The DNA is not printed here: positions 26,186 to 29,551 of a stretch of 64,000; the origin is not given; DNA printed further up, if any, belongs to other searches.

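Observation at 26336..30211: One protein combining an ARF-GEF (Sec7) domain and a Rab-GAP-like (TBC) domain, with the TBC catalytic fingers apparently replaced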

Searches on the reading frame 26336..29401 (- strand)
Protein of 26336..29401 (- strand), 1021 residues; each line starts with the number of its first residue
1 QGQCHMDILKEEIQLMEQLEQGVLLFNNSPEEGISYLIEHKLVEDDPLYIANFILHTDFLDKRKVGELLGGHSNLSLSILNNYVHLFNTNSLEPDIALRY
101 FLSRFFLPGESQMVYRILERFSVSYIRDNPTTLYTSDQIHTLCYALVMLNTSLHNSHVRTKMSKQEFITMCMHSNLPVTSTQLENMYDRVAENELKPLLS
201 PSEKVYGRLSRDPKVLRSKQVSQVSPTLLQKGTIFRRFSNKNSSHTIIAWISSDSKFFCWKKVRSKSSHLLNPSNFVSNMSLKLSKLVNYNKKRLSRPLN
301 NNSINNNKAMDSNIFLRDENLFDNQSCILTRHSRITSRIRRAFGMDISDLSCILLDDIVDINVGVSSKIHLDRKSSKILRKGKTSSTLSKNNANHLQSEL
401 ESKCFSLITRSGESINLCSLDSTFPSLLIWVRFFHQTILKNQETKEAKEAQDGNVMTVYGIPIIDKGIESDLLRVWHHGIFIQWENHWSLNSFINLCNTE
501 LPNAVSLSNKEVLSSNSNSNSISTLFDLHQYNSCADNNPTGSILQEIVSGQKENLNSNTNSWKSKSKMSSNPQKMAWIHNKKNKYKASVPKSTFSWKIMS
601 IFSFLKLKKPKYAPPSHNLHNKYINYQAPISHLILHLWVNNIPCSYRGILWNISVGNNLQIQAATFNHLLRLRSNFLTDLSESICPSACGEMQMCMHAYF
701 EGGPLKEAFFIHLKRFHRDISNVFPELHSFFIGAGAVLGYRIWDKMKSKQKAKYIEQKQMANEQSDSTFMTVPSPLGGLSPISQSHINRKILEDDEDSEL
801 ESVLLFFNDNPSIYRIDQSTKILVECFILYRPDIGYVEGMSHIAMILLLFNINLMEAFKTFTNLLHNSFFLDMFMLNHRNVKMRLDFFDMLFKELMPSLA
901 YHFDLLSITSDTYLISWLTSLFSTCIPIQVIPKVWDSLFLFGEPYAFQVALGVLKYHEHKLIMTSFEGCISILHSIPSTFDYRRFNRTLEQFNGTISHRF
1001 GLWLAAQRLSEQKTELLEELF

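Call 25: search_protein_representatives(protein=window:26336-29401:-)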
Query: 1021 residues. Proteins with E-value up to 0.001 (for the whole library): 9451; up to 1e-10: 3138; up to 1e-30: 43. The best 150 are listed.
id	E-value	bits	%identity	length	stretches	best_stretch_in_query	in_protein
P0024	0.0e+00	1895.3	83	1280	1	1-1021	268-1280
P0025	0.0e+00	1147.0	68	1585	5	1-367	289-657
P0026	0.0e+00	1040.8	60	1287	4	1-283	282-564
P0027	6.6e-269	911.3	72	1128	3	714-1020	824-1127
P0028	4.1e-141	488.3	43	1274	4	2-261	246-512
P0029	8.1e-100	351.6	37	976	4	802-1020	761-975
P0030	2.4e-99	350.1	37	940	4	18-265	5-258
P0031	4.1e-76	273.2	39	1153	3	804-991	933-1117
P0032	1.3e-75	271.5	37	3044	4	8-219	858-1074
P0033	9.8e-71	255.3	41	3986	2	5-210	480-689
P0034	3.2e-69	250.3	94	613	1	1-126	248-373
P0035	4.6e-69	249.8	39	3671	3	3-212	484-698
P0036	1.6e-64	234.8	33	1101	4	16-212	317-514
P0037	7.2e-64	232.6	34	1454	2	2-270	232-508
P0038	1.3e-56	208.6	33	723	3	12-265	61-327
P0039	3.4e-52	194.0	30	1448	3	45-262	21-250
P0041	4.8e-51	190.2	34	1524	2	19-209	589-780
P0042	5.4e-49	183.4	33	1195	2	24-196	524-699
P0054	6.8e-34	133.4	35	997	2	14-216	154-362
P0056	8.9e-33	129.7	30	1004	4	805-979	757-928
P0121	2.3e-28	115.1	28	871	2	810-979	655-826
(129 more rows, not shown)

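Call 31: list_cluster_members(proteins=[P0024, P0025, P0026, P0028, P0029, P0030, P0031, P0032, P0036, P0042])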
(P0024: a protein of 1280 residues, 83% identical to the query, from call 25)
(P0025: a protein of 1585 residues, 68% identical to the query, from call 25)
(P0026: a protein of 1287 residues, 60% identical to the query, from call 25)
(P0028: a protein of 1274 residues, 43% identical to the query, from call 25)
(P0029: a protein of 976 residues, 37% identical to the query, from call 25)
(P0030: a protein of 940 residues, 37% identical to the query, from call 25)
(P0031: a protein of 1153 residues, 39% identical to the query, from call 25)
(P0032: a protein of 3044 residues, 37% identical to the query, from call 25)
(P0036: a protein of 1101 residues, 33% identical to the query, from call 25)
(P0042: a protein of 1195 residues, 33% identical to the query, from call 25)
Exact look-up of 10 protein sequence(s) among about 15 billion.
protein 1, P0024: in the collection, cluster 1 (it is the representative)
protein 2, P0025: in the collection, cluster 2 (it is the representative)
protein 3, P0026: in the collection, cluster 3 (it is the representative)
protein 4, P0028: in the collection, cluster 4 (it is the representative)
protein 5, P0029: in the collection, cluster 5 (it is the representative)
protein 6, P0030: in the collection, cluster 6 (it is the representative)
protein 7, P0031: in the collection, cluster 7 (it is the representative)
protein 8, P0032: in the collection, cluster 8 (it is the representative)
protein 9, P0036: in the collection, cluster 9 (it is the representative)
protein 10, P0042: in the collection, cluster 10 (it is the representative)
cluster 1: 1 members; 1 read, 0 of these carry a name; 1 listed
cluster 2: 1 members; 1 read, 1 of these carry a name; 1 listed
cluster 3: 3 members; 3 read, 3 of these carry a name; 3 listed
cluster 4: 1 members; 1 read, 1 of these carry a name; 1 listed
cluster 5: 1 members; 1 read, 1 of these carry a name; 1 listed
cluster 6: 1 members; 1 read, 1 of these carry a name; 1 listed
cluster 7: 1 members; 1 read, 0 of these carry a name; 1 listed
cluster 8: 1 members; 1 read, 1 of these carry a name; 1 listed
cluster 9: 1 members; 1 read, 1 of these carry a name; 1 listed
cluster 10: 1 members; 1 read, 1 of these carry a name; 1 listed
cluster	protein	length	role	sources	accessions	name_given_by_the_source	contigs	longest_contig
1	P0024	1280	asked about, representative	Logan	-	-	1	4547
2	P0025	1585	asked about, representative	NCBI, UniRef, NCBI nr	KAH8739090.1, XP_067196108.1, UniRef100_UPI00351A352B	protein with sec7+ TBC domains [Cryptosporidium ryanae] | protein with sec7+ TBC domains n=1 Tax=Cryptosporidium ryanae TaxID=515981 ...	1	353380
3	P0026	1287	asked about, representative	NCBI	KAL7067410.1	Sec7 domain-containing protein [Cryptosporidium serpentis]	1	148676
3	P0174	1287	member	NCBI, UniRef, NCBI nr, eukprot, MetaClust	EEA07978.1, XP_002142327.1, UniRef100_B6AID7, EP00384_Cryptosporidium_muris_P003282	Sec7 domain-containing protein [Cryptosporidium muris RN66] | Sec7 domain-containing protein n=1 Tax=Cryptosporidium muris (strain RN66) TaxID=441375 ... | XP_002142327.1 Sec7 domain-containing protein [Cryptosporidium muris RN66]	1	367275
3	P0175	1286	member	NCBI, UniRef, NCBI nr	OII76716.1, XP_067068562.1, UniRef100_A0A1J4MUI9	SEC7 domain-containing protein [Cryptosporidium andersoni] | SEC7 domain-containing protein n=1 Tax=Cryptosporidium andersoni TaxID=117008 ...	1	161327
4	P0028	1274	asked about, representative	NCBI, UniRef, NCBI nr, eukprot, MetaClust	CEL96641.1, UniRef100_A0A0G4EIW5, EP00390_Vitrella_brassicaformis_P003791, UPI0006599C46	unnamed protein product [Vitrella brassicaformis CCMP3155] | SEC7 domain-containing protein n=4 Tax=Vitrella brassicaformis TaxID=1169539 ... | CEL96641.1 unnamed protein product [Vitrella brassicaformis CCMP3155]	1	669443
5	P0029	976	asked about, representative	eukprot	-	GILJ01003848.1.p1 GENE.GILJ01003848.1~~GILJ01003848.1.p1 ORF type:complete len:996 ...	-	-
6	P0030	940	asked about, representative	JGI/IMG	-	hypothetical protein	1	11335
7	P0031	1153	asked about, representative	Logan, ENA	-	-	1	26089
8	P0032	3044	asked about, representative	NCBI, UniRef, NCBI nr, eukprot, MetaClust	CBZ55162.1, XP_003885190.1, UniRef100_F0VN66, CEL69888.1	putative TBC domain-containing protein [Neospora caninum Liverpool] | Putative TBC domain-containing protein n=1 Tax=Neospora caninum (strain Liverpool) ... | XP_003885190.1 putative TBC domain-containing protein [Neospora caninum Liverpool]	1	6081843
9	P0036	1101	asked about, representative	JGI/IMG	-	hypothetical protein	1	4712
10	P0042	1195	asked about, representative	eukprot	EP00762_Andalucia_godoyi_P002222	ANDGO_07584.mRNA.1 Ankyrin repeat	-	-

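Call 38: search_protein_families(library=pfam, proteins=[P0029, P0028, P0026], max_evalue=10)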
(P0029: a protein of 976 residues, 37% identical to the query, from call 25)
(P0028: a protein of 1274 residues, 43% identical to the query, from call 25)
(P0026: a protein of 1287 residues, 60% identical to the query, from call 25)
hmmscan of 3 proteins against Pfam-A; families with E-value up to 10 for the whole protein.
P0029 (976 aa): 7 families
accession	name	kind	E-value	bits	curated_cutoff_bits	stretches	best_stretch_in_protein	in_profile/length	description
PF01369.25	Sec7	-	1.4e-65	220.8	22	1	280-459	2-183/183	Sec7 domain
PF00566.25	RabGAP-TBC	-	2.2e-47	161.9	25.2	1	697-917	2-215/216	Rab-GTPase-TBC domain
PF23436.1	RabGap-TBC_2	-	2.3e-26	93.2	27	1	775-930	2-158/214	RabGAP TBC domain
PF16457.11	PH_12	-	1.1e-08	36.1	27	1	494-597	8-123/131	Pleckstrin homology domain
PF00169.35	PH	-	2.1e-06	28.6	25.1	1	496-603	3-103/105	PH domain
PF25406.1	PH_31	-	9.2e-06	25.9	29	1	493-572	43-127/183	PH-like domain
PF12814.13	Mcp5_PH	-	0.0015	19.2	25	1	506-605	26-118/119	Meiotic cell cortex C-terminal pleckstrin homology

P0028 (1274 aa): 5 families
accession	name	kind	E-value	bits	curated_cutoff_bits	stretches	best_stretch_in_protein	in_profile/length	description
PF01369.25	Sec7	-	1.5e-44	152.3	22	1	261-439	3-179/183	Sec7 domain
PF00566.25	RabGAP-TBC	-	1.7e-39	136.2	25.2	2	1068-1213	68-215/216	Rab-GTPase-TBC domain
PF23436.1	RabGap-TBC_2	-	3.7e-24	86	27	1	1072-1226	3-158/214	RabGAP TBC domain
PF25406.1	PH_31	-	8.5e-05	22.7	29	2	478-500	43-65/183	PH-like domain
PF11750.13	DUF3307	-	0.084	13.3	23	1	1090-1130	41-80/127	Protein of unknown function (DUF3307)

P0026 (1287 aa): 3 families
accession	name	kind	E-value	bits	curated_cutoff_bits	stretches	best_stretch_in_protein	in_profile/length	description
PF01369.25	Sec7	-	2e-53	181.2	22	1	299-476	4-183/183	Sec7 domain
PF00566.25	RabGAP-TBC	-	4.1e-32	112.1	25.2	1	1091-1227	78-215/216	Rab-GTPase-TBC domain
PF23436.1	RabGap-TBC_2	-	3.7e-22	79.5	27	1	1090-1239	8-157/214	RabGAP TBC domain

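Call 45: list_cluster_members(proteins=[P0027, P0033, P0035, P0037, P0038, P0039, P0041, P0056, P0121, P0054])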
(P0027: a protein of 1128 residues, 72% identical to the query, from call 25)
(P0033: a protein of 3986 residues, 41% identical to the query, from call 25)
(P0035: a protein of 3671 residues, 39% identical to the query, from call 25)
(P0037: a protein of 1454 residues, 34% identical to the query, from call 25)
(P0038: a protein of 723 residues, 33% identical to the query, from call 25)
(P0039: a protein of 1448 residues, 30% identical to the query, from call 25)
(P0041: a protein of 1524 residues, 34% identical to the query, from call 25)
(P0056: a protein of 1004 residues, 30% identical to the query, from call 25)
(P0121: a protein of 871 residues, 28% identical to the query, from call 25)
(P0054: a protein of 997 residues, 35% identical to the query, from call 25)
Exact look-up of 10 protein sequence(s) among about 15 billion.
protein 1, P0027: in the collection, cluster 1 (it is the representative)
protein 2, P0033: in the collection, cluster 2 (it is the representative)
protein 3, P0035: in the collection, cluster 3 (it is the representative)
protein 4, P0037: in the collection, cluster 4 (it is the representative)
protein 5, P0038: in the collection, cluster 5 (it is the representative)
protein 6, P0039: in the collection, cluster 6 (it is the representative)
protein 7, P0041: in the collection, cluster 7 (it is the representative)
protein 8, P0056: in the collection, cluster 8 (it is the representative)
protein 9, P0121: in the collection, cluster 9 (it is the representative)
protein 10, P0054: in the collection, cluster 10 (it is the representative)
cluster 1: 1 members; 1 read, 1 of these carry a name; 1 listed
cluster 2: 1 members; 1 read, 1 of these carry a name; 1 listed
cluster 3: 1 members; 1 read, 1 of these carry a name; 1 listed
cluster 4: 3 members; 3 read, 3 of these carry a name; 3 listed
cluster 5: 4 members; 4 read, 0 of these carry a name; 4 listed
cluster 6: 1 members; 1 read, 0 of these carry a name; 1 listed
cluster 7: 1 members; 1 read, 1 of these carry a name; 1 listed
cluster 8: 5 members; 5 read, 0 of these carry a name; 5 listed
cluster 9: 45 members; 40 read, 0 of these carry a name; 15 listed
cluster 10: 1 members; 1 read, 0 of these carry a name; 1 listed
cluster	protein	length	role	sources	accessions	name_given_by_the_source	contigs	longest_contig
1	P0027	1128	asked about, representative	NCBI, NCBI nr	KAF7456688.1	Sec7 domain-containing protein [Cryptosporidium felis]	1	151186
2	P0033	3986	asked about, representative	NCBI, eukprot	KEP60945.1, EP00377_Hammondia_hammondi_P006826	UNVERIFIED_CONTAM: Sec7 domain-containing protein [Hammondia hammondi] | XP_008888443.1 Sec7 domain-containing protein [Hammondia hammondi]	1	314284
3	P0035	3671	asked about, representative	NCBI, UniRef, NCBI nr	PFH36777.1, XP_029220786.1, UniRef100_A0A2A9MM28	hypothetical protein BESB_049690 [Besnoitia besnoiti] | Sec7 domain-containing protein n=1 Tax=Besnoitia besnoiti TaxID=94643 ...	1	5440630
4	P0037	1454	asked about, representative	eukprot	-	Lankesteria_metandrocarpae@DN4530_c0_g1_i3.p1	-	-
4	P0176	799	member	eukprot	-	Lankesteria_metandrocarpae@DN4530_c0_g1_i1.p1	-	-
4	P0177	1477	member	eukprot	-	Lankesteria_metandrocarpae@DN4530_c0_g1_i2.p1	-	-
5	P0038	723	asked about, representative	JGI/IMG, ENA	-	-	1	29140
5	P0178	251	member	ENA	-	-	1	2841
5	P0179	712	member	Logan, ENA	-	-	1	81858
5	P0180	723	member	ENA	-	-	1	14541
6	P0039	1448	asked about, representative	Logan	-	-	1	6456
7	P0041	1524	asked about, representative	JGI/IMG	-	Sec7 domain/Rab-GTPase-TBC domain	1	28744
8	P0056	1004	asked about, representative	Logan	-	-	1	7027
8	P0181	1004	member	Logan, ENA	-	-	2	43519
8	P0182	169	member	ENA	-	-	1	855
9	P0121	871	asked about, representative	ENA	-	-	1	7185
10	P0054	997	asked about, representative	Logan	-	-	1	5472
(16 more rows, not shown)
